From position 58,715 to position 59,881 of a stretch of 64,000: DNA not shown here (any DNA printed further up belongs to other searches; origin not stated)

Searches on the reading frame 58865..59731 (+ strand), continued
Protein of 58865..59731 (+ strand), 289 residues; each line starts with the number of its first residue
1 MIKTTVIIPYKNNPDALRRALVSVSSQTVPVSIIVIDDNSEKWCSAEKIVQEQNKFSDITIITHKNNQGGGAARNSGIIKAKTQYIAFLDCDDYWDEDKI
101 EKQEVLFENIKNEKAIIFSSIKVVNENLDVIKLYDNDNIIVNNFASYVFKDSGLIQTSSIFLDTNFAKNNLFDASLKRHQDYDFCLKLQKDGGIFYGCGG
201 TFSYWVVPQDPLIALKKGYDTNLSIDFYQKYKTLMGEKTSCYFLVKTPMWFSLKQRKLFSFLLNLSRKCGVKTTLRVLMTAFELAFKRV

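Call 32: find_homologous_proteins(query=P0001, max_evalue=1e-10)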
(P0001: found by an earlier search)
Query P0001 (289 aa): 95 proteins with E <= 1e-10 among 1330 candidates.
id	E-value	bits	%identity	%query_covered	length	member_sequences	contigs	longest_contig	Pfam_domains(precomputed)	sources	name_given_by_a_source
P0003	4.3e-188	641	99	100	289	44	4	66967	PF10111.15,PF00535.33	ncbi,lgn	ncbi:glycosyltransferase family 2 protein [Escherichia coli]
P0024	8.0e-113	395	100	62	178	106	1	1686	-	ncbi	ncbi:TPA: glycosyltransferase family 2 protein, partial [Escherichia coli]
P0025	4.1e-96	340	59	99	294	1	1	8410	PF10111.15,PF13641.13,PF00535.33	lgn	-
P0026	9.1e-94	332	55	100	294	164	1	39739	PF10111.15,PF00535.33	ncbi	ncbi:TPA: glycosyltransferase family 2 protein [Enterobacter hormaechei]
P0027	4.3e-92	327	54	97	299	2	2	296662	PF10111.15,PF00535.33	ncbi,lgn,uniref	ncbi:glycosyltransferase family 2 protein [Aeromonas veronii]|uniref:glycosyltransferase family 2 pr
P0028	7.5e-88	313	52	99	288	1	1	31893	PF10111.15,PF00535.33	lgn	-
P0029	1.0e-86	309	53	99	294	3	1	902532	PF10111.15,PF00535.33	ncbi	ncbi:TPA: glycosyltransferase family 2 protein [Enterobacter cancerogenus]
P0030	2.2e-77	278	52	90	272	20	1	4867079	PF10111.15,PF00535.33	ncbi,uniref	ncbi:glycosyltransferase family 2 protein [Enterobacter cloacae complex sp. 289A7]|uniref:glycosyltr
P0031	2.5e-76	275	51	99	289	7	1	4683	PF10111.15,PF13641.13,PF00535.33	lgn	-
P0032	2.4e-43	167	54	58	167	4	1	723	PF10111.15,PF13641.13,PF00535.33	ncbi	ncbi:glycosyltransferase family 2 protein, partial [Enterobacter cloacae]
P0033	3.3e-34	137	39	86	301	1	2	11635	PF10111.15,PF13641.13,PF00535.33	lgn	-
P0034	5.0e-34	136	37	83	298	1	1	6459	PF10111.15,PF13641.13,PF00535.33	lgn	-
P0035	1.4e-32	131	35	90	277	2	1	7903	PF10111.15,PF00535.33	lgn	-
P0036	5.9e-32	129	37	84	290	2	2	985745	PF10111.15,PF13641.13,PF00535.33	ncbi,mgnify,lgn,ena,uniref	ncbi:glycosyltransferase family 2 protein [uncultured Winogradskyella sp.]|mgnify:CR=1 FL=1|uniref:g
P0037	5.4e-31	126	30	96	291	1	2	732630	PF10111.15,PF13641.13,PF00535.33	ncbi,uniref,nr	ncbi:glycosyltransferase family 2 protein [Thalassotalea marina]|uniref:Glycosyl transferase n=1 Tax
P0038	5.5e-30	123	36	82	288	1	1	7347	PF10111.15,PF13641.13,PF00535.33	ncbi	-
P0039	6.2e-30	123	29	90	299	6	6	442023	PF10111.15,PF13641.13,PF00535.33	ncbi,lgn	-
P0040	1.1e-29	122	34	89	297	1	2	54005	PF10111.15,PF13641.13,PF00535.33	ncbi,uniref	ncbi:glycosyltransferase family 2 protein [Vibrio splendidus]|uniref:glycosyltransferase family 2 pr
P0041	4.0e-29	120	38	66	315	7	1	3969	PF10111.15,PF13641.13,PF00535.33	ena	-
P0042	1.9e-28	118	30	95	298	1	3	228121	PF10111.15,PF13641.13,PF00535.33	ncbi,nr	ncbi:putative Amylovoran biosynthesis glycosyltransferase AmsB [Vibrio chagasii]|nr:putative Amylovo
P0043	3.2e-28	117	37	66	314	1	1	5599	PF10111.15,PF13641.13,PF00535.33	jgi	jgi:glycosyltransferase involved in cell wall biosynthesis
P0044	1.0e-25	109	32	93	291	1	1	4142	PF10111.15,PF13641.13,PF00535.33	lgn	-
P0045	1.1e-25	109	36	94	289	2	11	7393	PF10111.15,PF00535.33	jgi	jgi:glycosyltransferase involved in cell wall biosynthesis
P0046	8.8e-25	106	34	80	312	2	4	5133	PF10111.15,PF13641.13,PF00535.33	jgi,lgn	jgi:glycosyltransferase involved in cell wall biosynthesis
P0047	2.4e-24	104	30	65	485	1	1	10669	PF10111.15,PF13641.13,PF00535.33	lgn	-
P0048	2.8e-24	104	31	85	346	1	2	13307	PF10111.15,PF13641.13,PF00535.33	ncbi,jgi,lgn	jgi:glycosyltransferase involved in cell wall biosynthesis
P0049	8.6e-24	103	39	65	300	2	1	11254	PF10111.15,PF13641.13,PF00535.33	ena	-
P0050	1.5e-23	102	39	34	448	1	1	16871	PF10111.15,PF13641.13,PF00535.33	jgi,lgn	-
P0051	2.8e-22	98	34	80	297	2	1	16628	PF10111.15,PF13641.13,PF00535.33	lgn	-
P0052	4.4e-22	97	32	81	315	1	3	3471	PF10111.15,PF13641.13,PF00535.33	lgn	-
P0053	2.4e-21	94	29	91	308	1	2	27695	PF10111.15,PF13641.13,PF00535.33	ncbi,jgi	jgi:glycosyltransferase involved in cell wall biosynthesis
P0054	4.1e-21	94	28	65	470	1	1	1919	PF10111.15,PF13506.14,PF13641.13,PF00535.33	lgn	-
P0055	3.2e-20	91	36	63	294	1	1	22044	PF10111.15,PF13641.13,PF00535.33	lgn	-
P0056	2.5e-19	88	33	66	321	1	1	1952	PF10111.15,PF13641.13,PF00535.33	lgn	-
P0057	2.8e-19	88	32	67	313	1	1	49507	PF10111.15,PF13641.13,PF00535.33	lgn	-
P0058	3.0e-19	88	31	70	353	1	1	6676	PF00535.33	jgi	jgi:glycosyltransferase involved in cell wall biosynthesis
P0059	5.5e-19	87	34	70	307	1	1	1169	PF13632.13,PF10111.15,PF13641.13,PF00535.33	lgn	-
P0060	1.6e-18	85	35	66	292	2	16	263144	PF10111.15,PF13641.13,PF00535.33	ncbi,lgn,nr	ncbi:TPA: glycosyltransferase family 2 protein [Klebsiella oxytoca]|nr:glycosyltransferase family 2 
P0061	1.9e-18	85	30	98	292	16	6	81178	PF10111.15,PF00535.33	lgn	-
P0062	3.2e-18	84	32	70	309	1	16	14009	PF10111.15,PF13641.13,PF00535.33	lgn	-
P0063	3.5e-18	84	33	65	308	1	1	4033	PF10111.15,PF13641.13,PF00535.33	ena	-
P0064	5.9e-18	83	31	65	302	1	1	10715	PF10111.15,PF13641.13,PF00535.33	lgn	-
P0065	6.8e-18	83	35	64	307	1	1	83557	PF10111.15,PF13641.13,PF00535.33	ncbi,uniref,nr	ncbi:glycosyltransferase family 2 protein [Paenibacillus soyae]|uniref:Glycosyltransferase n=1 Tax=P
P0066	7.2e-17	80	31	75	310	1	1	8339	PF10111.15,PF13641.13,PF00535.33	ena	-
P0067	8.5e-17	80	38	64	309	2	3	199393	PF10111.15,PF13641.13,PF00535.33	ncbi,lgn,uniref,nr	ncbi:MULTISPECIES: glycosyltransferase family 2 protein [Proteus]|uniref:Glycosyltransferase family 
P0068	9.1e-17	79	28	94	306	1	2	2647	PF13632.13,PF10111.15,PF13641.13,PF00535.33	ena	-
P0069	1.1e-16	79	34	64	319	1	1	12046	PF10111.15,PF13641.13,PF00535.33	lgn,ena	-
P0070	1.1e-16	79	30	90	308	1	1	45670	PF10111.15,PF13641.13,PF00535.33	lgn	-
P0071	1.5e-16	79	32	70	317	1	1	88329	PF10111.15,PF13641.13,PF00535.33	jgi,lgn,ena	-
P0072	1.8e-16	79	31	70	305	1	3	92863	PF10111.15,PF13641.13,PF00535.33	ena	-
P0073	2.5e-16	78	35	64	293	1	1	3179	PF10111.15,PF13641.13,PF00535.33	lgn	-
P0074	6.8e-16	77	39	64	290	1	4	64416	PF10111.15,PF13641.13,PF00535.33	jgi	jgi:glycosyltransferase involved in cell wall biosynthesis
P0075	8.7e-16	76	31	75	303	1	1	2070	PF10111.15,PF13641.13,PF00535.33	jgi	-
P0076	1.3e-15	76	32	66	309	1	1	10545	PF10111.15,PF13641.13,PF00535.33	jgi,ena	jgi:glycosyltransferase involved in cell wall biosynthesis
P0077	2.1e-15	75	35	63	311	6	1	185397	PF10111.15,PF13641.13,PF00535.33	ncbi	-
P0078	5.6e-15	74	31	66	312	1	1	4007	PF10111.15,PF13641.13,PF00535.33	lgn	-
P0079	6.7e-15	73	30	84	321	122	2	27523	PF10111.15,PF13641.13,PF00535.33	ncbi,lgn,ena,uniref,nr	ncbi:glycosyltransferase [Klebsiella pneumoniae]|uniref:glycosyltransferase family 2 protein n=1 Tax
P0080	1.8e-14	72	32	66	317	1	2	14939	PF10111.15,PF13641.13,PF00535.33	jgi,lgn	jgi:glycosyltransferase involved in cell wall biosynthesis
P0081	6.0e-14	70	31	64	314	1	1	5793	PF10111.15,PF13641.13,PF00535.33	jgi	-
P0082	1.1e-13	69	26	70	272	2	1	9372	PF10111.15,PF13641.13,PF00535.33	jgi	jgi:teichuronic acid biosynthesis glycosyltransferase TuaG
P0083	2.8e-13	68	35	65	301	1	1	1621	PF10111.15,PF13641.13,PF00535.33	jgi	jgi:glycosyltransferase involved in cell wall biosynthesis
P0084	2.9e-13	68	29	70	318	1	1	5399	PF10111.15,PF13641.13,PF00535.33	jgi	-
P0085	2.9e-13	68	30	72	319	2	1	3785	PF10111.15,PF13641.13,PF00535.33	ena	-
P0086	3.2e-13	68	33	64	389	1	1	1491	PF10111.15,PF13641.13,PF14305.12,PF00535.33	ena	-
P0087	3.2e-13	68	31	76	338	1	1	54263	PF10111.15,PF13641.13,PF00535.33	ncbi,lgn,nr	ncbi:MAG: glycosyltransferase [Cyanobacteriota bacterium]|nr:glycosyltransferase [Cyanobacteriota ba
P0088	5.0e-13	67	34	66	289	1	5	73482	PF10111.15,PF13641.13,PF00535.33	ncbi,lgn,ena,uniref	ncbi:MAG TPA: glycosyltransferase family A protein [Microbacterium sp.]|uniref:glycosyltransferase f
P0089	5.0e-13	67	38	36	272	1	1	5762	PF10111.15,PF13641.13,PF00535.33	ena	-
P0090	5.1e-13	67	38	45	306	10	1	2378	PF10111.15,PF13641.13,PF00535.33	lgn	-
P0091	7.0e-13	67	35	65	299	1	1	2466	PF10111.15,PF13641.13,PF00535.33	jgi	jgi:glycosyltransferase involved in cell wall biosynthesis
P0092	8.4e-13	66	29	80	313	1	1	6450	PF10111.15,PF13641.13,PF00535.33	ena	-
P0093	1.0e-12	66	28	65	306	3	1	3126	PF10111.15,PF13641.13,PF00535.33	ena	-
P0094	1.7e-12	65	31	72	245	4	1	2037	PF10111.15,PF13641.13,PF00535.33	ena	-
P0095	3.3e-12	65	31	70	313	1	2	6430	PF10111.15,PF13641.13,PF00535.33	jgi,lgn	-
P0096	4.6e-12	64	32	64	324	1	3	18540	PF10111.15,PF13641.13,PF00535.33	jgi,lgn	-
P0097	4.9e-12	64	33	61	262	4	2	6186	PF10111.15,PF00535.33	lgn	-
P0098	5.0e-12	64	41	35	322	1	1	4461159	PF10111.15,PF13641.13,PF00535.33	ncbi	ncbi:glycosyltransferase family 2 protein [Flavobacteriaceae bacterium M23B6Z8]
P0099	5.5e-12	64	29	70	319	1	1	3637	PF10111.15,PF13641.13,PF00535.33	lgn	-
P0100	6.4e-12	64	30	64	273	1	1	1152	PF10111.15,PF13641.13,PF00535.33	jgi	jgi:glycosyltransferase involved in cell wall biosynthesis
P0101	6.5e-12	64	42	36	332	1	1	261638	PF10111.15,PF13641.13,PF00535.33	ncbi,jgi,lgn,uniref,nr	ncbi:glycosyltransferase family 2 protein [Chroogloeocystis siderophila]|jgi:glycosyltransferase inv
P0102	8.1e-12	63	41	54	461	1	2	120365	PF10111.15,PF13641.13,PF22674.3,PF00535.33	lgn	-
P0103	9.1e-12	63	31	70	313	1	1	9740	PF10111.15,PF13641.13,PF00535.33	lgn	-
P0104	1.1e-11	63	29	64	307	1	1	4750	PF10111.15,PF13641.13,PF00535.33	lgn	-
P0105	1.1e-11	63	32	67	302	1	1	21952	PF10111.15,PF13641.13,PF00535.33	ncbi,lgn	-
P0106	1.3e-11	63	32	68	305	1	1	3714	PF10111.15,PF00535.33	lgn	-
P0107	2.2e-11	62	40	35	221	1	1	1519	PF10111.15,PF13641.13,PF00535.33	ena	-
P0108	2.3e-11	62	29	67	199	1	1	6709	PF10111.15,PF13641.13,PF00535.33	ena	-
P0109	2.5e-11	62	41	35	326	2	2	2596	PF10111.15,PF13641.13,PF00535.33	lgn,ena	-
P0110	3.5e-11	61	31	66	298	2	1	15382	PF13632.13,PF10111.15,PF13641.13,PF00535.33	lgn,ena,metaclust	metaclust:\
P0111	3.7e-11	61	34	68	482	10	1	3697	PF10111.15,PF13641.13,PF03808.20,PF00535.33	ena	-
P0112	4.7e-11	61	32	67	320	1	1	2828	PF10111.15,PF13641.13,PF00535.33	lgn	-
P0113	4.7e-11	61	29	67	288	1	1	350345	PF10111.15,PF13641.13,PF00535.33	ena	-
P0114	5.9e-11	60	27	88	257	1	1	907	PF10111.15,PF13641.13,PF00535.33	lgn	-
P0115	6.6e-11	60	35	45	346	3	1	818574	PF10111.15,PF13641.13,PF00535.33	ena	-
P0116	7.2e-11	60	31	72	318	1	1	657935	PF10111.15,PF13641.13,PF00535.33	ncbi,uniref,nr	ncbi:glycosyltransferase family 2 protein [Subsaxibacter sp. CAU 1640]|uniref:glycosyltransferase fa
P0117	8.5e-11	60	28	67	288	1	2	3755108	PF10111.15,PF13641.13,PF00535.33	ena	-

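Call 34: find_encoding_contigs(protein=P0026, flank=300, max_places=2)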
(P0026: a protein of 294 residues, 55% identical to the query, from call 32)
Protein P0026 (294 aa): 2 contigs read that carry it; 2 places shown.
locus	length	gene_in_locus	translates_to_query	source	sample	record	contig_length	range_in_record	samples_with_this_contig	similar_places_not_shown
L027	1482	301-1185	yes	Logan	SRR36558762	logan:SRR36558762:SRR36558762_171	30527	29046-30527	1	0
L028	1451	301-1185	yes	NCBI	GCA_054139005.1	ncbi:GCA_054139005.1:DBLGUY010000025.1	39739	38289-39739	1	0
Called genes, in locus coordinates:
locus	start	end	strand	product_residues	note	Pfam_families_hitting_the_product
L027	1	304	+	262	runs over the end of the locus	PF00535:Glycos_transf_2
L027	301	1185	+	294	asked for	PF00535:Glycos_transf_2, PF10111:Glyco_tranf_2_2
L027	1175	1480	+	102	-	?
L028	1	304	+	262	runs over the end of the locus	PF00535:Glycos_transf_2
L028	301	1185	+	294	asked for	PF00535:Glycos_transf_2, PF10111:Glyco_tranf_2_2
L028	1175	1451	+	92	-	?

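Call 35: find_encoding_contigs(protein=P0027, flank=300, max_places=2)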
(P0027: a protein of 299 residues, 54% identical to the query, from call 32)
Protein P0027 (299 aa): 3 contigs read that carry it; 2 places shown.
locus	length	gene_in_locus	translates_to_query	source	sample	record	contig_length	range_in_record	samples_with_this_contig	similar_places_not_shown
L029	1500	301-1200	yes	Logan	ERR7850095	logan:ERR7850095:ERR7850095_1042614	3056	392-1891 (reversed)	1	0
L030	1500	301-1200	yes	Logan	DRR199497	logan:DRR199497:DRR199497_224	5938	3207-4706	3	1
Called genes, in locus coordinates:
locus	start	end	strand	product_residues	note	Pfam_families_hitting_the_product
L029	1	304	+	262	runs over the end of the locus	PF00535:Glycos_transf_2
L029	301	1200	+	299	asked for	PF00535:Glycos_transf_2, PF10111:Glyco_tranf_2_2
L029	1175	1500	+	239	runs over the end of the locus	?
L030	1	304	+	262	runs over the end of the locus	PF00535:Glycos_transf_2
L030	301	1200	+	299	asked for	PF00535:Glycos_transf_2, PF10111:Glyco_tranf_2_2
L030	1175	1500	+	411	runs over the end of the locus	PF04932:Wzy_C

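Call 36: find_encoding_contigs(protein=P0025, flank=300, max_places=2)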
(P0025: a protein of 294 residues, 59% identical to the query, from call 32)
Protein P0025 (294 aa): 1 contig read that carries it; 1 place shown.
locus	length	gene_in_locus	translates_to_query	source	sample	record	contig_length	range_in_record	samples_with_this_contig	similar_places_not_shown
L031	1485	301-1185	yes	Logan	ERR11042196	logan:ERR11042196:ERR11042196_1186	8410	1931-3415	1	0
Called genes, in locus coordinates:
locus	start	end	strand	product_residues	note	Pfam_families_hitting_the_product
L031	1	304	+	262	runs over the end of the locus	PF00535:Glycos_transf_2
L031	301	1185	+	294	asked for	PF00535:Glycos_transf_2, PF10111:Glyco_tranf_2_2, PF13641:Glyco_tranf_2_3 (weak)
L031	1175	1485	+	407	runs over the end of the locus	PF04932:Wzy_C (weak)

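Call 37: find_encoding_contigs(protein=P0028, flank=300, max_places=2)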
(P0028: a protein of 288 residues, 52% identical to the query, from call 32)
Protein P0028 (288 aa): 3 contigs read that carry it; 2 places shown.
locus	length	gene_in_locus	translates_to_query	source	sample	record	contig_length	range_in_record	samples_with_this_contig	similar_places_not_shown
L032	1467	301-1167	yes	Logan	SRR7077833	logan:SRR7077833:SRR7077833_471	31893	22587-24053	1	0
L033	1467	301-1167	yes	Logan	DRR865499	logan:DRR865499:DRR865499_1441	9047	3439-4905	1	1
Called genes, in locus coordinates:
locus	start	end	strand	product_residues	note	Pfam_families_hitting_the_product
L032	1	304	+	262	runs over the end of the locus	PF00535:Glycos_transf_2, PF13641:Glyco_tranf_2_3 (weak)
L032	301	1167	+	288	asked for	PF00535:Glycos_transf_2, PF10111:Glyco_tranf_2_2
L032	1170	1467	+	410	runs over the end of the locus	PF04932:Wzy_C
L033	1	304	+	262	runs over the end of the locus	PF00535:Glycos_transf_2, PF13641:Glyco_tranf_2_3 (weak)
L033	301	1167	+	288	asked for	PF00535:Glycos_transf_2, PF10111:Glyco_tranf_2_2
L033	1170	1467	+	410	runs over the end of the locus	PF04932:Wzy_C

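Call 38: find_encoding_contigs(protein=P0031, flank=300, max_places=2)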
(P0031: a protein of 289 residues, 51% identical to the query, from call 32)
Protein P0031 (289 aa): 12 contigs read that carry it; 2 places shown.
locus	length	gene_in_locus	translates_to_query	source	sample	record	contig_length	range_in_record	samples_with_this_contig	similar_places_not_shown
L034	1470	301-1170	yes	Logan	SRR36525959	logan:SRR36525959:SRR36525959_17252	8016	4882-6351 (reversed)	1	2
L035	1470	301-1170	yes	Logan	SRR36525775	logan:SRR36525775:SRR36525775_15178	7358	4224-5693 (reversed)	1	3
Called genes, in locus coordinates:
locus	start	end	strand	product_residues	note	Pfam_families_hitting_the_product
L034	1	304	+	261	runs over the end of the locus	PF00535:Glycos_transf_2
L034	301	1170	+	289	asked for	PF00535:Glycos_transf_2, PF10111:Glyco_tranf_2_2, PF13641:Glyco_tranf_2_3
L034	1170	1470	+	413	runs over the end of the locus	-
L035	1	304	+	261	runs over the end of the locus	PF00535:Glycos_transf_2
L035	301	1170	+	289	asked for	PF00535:Glycos_transf_2, PF10111:Glyco_tranf_2_2, PF13641:Glyco_tranf_2_3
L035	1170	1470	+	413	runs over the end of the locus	-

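Call 47: list_cluster_members(proteins=[P0024, window:56993-57631:+, window:57571-58080:+, window:60939-61208:+, window:61280-61519:+])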
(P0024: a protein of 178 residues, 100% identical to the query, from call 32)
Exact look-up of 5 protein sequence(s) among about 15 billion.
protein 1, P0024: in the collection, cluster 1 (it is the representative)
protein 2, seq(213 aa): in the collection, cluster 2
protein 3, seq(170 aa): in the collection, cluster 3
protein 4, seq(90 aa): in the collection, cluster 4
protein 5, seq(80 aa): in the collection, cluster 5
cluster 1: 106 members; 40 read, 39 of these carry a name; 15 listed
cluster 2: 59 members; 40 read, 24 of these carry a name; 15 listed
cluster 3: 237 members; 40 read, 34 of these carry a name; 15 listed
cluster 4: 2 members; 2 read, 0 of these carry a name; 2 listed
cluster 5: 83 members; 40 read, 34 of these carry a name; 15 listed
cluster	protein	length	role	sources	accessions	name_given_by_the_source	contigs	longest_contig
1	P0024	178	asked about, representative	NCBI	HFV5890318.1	TPA: glycosyltransferase family 2 protein, partial [Escherichia coli]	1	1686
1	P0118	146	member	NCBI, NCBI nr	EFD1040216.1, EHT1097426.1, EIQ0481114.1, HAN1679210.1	glycosyltransferase family 2 protein, partial [Escherichia coli] | glycosyltransferase family 2 protein [Escherichia coli]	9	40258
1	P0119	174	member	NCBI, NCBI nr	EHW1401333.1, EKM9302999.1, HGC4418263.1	glycosyltransferase family 2 protein, partial [Escherichia coli] | glycosyltransferase family 2 protein [Escherichia coli]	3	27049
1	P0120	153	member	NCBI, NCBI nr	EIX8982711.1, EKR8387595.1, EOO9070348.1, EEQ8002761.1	glycosyltransferase family 2 protein, partial [Escherichia coli] | glycosyltransferase family 2 protein [Escherichia coli]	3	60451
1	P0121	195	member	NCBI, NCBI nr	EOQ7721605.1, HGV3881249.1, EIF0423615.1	glycosyltransferase family 2 protein, partial [Escherichia coli] | glycosyltransferase family 2 protein [Escherichia coli]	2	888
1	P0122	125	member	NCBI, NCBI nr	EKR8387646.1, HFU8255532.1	glycosyltransferase family 2 protein, partial [Escherichia coli] | glycosyltransferase family 2 protein [Escherichia coli]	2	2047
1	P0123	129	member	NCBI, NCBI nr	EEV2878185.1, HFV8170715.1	TPA: glycosyltransferase family 2 protein, partial [Escherichia coli] | glycosyltransferase family 2 protein [Escherichia coli]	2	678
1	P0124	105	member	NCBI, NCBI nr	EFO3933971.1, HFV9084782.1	glycosyltransferase family 2 protein, partial [Escherichia coli] | glycosyltransferase family 2 protein [Escherichia coli]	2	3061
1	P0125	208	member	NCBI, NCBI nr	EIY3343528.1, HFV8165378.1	TPA: glycosyltransferase family 2 protein, partial [Escherichia coli] | glycosyltransferase family 2 protein [Escherichia coli]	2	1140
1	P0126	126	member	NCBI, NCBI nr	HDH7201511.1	TPA: glycosyltransferase family 2 protein, partial [Escherichia coli] | glycosyltransferase family 2 protein [Escherichia coli]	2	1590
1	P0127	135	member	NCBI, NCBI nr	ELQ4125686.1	glycosyltransferase family 2 protein, partial [Escherichia coli] | glycosyltransferase family 2 protein [Escherichia coli]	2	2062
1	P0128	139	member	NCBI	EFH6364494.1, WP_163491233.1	glycosyltransferase family 2 protein, partial [Escherichia coli]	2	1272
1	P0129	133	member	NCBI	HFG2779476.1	TPA: glycosyltransferase family 2 protein, partial [Escherichia coli]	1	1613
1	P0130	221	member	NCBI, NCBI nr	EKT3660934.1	glycosyltransferase family 2 protein, partial [Escherichia coli] | glycosyltransferase family 2 protein [Escherichia coli]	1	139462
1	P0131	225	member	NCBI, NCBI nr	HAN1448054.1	TPA: glycosyltransferase family 2 protein, partial [Escherichia coli] | glycosyltransferase family 2 protein [Escherichia coli]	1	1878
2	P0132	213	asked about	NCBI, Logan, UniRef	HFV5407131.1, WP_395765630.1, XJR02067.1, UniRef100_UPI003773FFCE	TPA: glycosyltransferase [Escherichia coli] | glycosyltransferase n=1 Tax=Escherichia coli TaxID=562 RepID=UPI003773FFCE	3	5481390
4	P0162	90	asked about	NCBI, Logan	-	-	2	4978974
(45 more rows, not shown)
